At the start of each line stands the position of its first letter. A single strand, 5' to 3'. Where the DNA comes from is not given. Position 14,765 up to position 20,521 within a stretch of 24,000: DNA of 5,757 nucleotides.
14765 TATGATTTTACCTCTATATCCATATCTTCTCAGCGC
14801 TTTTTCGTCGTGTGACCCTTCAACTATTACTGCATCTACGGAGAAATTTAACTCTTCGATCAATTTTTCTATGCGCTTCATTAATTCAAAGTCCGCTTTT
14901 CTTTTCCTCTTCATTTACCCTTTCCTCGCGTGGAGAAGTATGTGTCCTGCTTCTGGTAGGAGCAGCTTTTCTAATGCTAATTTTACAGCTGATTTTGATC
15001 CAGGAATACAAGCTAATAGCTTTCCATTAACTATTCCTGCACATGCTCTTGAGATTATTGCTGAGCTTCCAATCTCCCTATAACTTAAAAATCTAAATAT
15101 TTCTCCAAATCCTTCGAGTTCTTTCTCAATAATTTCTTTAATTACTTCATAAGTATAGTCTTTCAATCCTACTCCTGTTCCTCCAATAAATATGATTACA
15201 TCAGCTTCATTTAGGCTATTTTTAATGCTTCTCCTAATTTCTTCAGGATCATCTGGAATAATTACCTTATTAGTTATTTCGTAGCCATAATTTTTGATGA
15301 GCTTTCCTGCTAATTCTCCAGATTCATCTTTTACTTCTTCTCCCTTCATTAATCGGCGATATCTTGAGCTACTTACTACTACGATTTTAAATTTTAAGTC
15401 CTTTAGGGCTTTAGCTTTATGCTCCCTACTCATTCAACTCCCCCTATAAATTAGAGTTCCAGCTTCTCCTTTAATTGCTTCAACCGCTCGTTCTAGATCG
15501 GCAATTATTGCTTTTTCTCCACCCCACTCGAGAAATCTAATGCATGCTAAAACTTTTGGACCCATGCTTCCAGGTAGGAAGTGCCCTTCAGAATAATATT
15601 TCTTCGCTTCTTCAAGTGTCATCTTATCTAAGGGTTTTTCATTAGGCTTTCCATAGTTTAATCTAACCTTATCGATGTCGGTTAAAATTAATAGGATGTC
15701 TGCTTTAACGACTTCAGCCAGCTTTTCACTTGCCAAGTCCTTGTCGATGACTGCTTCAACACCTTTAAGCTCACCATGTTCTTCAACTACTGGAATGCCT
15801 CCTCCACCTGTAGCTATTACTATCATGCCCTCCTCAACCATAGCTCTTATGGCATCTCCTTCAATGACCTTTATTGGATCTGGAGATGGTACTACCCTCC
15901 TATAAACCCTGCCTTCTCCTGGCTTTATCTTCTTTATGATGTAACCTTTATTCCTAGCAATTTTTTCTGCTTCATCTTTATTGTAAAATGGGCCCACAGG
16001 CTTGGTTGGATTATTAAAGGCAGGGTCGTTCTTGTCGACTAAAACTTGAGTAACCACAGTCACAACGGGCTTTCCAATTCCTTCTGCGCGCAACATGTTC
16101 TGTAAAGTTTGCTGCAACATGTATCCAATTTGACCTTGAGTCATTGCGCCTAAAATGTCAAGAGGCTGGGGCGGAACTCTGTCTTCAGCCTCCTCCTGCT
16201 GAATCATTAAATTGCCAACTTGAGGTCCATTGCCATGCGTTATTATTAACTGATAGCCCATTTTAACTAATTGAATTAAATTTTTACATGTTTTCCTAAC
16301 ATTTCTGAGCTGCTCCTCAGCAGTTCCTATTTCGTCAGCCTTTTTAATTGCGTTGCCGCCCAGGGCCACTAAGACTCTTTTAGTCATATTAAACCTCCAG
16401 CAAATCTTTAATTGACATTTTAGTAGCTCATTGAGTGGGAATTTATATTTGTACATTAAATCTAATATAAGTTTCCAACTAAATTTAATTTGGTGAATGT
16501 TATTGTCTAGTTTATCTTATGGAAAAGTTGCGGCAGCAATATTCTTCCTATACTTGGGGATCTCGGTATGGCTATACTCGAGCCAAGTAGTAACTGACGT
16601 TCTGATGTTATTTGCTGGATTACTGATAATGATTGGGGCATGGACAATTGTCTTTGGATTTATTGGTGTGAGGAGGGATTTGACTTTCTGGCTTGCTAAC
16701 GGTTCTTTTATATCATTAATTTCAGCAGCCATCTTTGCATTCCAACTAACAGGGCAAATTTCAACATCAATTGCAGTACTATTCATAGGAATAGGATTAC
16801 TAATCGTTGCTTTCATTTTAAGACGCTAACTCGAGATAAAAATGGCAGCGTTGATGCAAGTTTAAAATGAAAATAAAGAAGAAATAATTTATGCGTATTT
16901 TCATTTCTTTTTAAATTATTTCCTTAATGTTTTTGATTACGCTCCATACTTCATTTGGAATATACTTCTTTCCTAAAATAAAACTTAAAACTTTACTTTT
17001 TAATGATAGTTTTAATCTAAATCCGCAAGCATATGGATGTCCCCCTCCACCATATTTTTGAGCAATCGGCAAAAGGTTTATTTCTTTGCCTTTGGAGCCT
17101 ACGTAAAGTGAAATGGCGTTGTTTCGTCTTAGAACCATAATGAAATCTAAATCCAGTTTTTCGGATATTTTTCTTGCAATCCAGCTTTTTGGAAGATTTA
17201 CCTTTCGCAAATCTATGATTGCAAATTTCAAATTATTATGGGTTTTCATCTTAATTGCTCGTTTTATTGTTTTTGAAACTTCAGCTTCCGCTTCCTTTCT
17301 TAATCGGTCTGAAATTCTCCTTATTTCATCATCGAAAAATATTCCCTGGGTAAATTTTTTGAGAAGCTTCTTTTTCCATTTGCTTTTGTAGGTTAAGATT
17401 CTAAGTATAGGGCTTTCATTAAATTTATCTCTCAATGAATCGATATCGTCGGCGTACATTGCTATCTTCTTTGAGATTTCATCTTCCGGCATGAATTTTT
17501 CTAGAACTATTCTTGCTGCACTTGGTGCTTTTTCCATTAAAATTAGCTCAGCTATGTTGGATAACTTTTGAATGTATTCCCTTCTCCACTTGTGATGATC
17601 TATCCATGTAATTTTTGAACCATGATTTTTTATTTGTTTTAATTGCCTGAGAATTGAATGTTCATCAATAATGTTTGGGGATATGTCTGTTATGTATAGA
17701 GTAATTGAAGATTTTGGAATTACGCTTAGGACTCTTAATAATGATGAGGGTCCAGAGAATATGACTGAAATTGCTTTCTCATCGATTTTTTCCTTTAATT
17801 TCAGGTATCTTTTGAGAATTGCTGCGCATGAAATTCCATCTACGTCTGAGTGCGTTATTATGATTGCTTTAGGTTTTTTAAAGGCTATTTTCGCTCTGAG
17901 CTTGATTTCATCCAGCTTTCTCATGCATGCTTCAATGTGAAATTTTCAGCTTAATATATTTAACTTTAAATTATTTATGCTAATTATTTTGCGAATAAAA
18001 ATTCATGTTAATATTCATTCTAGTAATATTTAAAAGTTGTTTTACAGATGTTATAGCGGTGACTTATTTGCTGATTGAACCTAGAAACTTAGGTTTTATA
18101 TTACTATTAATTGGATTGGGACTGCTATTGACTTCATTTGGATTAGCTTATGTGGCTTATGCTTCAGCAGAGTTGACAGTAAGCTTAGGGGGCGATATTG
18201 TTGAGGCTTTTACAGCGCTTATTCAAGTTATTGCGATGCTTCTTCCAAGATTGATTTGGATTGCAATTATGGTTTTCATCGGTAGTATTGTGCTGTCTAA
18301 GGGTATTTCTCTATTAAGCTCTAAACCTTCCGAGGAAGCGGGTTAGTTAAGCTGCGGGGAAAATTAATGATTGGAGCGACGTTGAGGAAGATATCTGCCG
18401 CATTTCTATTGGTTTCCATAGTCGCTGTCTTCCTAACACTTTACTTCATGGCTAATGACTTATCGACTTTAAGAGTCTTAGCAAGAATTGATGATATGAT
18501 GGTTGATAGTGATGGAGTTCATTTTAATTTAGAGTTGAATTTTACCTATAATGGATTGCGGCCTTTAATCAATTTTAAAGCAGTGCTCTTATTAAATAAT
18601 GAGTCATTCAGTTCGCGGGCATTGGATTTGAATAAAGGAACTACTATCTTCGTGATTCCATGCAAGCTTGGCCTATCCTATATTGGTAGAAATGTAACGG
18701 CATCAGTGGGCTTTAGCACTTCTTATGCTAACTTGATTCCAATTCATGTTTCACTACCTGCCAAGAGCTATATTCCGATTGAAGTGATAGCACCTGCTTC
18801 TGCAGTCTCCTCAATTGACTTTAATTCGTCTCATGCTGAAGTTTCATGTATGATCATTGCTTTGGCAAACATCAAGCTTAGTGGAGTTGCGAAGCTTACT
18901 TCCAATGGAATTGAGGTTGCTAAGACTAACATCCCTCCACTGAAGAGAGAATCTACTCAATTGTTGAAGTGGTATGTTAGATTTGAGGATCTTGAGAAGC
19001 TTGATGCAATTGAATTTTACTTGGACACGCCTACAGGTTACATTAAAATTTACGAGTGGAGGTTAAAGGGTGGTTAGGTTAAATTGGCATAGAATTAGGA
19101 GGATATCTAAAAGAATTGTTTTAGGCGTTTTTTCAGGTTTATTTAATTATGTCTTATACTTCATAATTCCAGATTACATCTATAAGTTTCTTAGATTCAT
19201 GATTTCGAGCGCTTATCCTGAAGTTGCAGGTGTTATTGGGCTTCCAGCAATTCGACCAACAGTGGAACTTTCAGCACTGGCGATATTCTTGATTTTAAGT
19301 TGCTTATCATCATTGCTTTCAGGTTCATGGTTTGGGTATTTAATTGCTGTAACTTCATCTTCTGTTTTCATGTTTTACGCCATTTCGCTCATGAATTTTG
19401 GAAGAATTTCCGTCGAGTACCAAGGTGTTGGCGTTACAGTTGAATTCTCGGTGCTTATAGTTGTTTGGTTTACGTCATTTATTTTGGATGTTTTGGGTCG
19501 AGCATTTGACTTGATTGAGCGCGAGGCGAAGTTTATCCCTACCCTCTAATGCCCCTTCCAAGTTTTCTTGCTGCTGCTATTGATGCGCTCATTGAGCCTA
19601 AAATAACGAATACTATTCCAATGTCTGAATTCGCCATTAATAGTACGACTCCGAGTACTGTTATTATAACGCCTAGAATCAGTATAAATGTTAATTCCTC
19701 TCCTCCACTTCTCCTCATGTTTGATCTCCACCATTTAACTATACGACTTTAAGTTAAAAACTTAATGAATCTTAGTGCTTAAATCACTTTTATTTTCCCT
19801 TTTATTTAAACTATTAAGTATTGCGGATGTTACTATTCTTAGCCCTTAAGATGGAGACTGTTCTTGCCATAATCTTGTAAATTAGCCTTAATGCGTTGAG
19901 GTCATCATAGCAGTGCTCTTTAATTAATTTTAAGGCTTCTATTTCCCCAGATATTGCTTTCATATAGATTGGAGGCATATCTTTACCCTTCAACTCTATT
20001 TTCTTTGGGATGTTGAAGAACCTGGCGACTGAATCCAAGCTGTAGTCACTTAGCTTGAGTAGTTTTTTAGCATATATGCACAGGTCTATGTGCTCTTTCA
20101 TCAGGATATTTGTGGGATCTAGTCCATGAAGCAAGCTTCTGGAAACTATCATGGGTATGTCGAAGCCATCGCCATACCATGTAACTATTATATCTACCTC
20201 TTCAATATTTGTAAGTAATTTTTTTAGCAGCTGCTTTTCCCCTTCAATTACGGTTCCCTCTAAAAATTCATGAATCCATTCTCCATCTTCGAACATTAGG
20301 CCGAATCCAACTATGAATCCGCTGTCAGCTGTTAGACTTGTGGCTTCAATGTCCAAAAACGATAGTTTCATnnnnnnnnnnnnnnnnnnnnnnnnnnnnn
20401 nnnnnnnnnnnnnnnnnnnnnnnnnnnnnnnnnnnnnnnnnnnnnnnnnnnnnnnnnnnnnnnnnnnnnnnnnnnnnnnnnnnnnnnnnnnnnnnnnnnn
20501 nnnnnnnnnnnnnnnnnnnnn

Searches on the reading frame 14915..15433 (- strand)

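Call 12: search_protein_families(library=pfam, proteins=[window:14915-15433:-], max_evalue=0.00001)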
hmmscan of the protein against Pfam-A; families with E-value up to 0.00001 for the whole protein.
window:14915-15433:- (172 aa): 1 family
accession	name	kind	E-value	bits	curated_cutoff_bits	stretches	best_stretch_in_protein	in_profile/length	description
PF00994.29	MoCF_biosynth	-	2.8e-31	108.6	26.6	1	17-162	2-142/144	Probable molybdopterin binding domain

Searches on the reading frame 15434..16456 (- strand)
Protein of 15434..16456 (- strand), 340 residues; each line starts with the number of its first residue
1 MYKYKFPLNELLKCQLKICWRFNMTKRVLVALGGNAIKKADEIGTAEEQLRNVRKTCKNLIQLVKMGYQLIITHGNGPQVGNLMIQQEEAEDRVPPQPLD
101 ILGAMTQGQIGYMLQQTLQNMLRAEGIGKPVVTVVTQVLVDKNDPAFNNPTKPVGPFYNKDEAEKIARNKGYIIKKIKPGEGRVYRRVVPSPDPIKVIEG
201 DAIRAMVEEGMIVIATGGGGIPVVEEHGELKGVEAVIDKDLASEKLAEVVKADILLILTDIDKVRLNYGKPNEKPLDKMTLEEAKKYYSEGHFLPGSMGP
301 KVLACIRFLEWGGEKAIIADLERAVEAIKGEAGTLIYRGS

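Call 12: search_protein_families(library=pfam, proteins=[window:15434-16456:-], max_evalue=0.00001)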
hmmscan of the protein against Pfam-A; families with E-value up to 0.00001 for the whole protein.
window:15434-16456:- (340 aa): 1 family
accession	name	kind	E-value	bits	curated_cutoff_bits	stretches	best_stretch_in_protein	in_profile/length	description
PF00696.33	AA_kinase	-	1.5e-29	103.8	24.9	1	26-320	1-234/234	Amino acid kinase family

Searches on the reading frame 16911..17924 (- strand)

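Call 63: search_protein_families(library=pfam, proteins=[window:16911-17924:-], max_evalue=0.00001)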
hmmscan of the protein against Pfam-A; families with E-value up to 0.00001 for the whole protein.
window:16911-17924:- (337 aa): 1 family
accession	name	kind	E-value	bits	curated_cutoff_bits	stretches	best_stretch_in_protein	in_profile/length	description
PF01368.27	DHH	-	6.9e-07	30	28.1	1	20-155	2-118/125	DHH family, N-terminal domain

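Call 65: search_protein_families(library=ncbifam, proteins=[window:16911-17924:-], max_evalue=0.01)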
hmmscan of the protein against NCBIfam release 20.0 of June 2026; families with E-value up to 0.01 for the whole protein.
window:16911-17924:- (337 aa): 3 families
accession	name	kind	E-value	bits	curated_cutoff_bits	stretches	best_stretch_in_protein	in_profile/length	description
TIGR00644.1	recJ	equivalog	3.8e-05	22.2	396.9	1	16-113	53-146/546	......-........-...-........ exonuclease RecJ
NF053576.1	RecJ_archaeal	equivalog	0.0024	16.8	360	0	16-115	10-97/452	RecJ family nuclease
NF040701.1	RecJ_Meth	equivalog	0.0052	15.6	550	0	19-120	9-99/449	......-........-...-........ exonuclease RecJ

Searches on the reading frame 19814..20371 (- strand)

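Call 63: search_protein_families(library=pfam, proteins=[window:19814-20371:-], max_evalue=0.00001)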
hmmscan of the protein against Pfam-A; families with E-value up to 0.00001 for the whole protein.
window:19814-20371:- (185 aa): 3 families
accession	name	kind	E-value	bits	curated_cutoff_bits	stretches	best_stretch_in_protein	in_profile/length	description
PF13482.12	RNase_H_2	-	8.4e-20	71.8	22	1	5-168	2-164/165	RNase_H superfamily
PF10108.15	DNA_pol_B_exo2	-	7.8e-11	42.5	24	1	40-85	32-78/213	Predicted 3'-5' exonuclease related to the exonuclease domain of PolB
PF03104.25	DNA_pol_B_exo1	-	2e-06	27.9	23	0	43-79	141-179/242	DNA polymerase family B, exonuclease domain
